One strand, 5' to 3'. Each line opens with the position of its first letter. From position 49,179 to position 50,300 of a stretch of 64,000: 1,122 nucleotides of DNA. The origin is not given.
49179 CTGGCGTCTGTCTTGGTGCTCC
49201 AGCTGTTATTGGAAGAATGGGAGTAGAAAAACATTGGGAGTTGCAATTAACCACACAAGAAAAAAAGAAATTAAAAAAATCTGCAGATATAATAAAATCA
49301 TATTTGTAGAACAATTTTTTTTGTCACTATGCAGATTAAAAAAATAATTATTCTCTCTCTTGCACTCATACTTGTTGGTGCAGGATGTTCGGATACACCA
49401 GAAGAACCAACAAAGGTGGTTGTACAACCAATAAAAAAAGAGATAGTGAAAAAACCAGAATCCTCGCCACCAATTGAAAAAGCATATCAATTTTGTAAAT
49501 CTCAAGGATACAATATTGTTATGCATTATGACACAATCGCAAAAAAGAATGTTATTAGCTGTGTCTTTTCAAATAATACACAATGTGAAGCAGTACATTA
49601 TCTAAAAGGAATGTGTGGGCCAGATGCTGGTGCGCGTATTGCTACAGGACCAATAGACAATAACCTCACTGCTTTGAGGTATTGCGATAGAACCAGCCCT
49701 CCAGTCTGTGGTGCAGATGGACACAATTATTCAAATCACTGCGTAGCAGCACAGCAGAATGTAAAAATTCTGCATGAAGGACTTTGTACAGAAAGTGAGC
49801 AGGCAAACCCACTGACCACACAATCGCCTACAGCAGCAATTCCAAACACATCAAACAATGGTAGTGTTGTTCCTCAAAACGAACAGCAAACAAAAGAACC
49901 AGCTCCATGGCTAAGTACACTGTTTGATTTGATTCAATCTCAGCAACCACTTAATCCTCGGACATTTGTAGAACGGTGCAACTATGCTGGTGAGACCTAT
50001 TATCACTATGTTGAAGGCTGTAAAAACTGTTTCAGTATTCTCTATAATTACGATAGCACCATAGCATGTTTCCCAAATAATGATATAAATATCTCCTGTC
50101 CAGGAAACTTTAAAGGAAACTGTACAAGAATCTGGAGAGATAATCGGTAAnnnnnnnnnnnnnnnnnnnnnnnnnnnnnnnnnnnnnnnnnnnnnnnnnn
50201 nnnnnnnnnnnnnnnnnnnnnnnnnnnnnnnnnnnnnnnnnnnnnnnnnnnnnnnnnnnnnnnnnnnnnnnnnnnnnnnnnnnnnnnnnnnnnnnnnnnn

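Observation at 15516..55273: Dispersed palindromic repeat family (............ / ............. units, 9-10 bp period) located immediately upstream of housekeeping genes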

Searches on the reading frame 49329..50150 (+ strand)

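Call 43: search_protein_families(library=pfam, proteins=[window:49329-50150:+])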
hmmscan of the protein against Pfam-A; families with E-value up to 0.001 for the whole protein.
window:49329-50150:+ (273 aa): 3 families
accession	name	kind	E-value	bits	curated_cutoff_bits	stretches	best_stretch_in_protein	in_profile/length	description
PF00050.26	Kazal_1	-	2.6e-06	27.8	21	1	118-147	8-43/49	Kazal-type serine protease inhibitor domain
PF07648.20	Kazal_2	-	1.4e-05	25.6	22.8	1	119-153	6-48/48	Kazal-type serine protease inhibitor domain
PF22311.1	DUF6970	-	0.00036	20.7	27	1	202-258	3-63/78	Domain of unknown function (DUF6970)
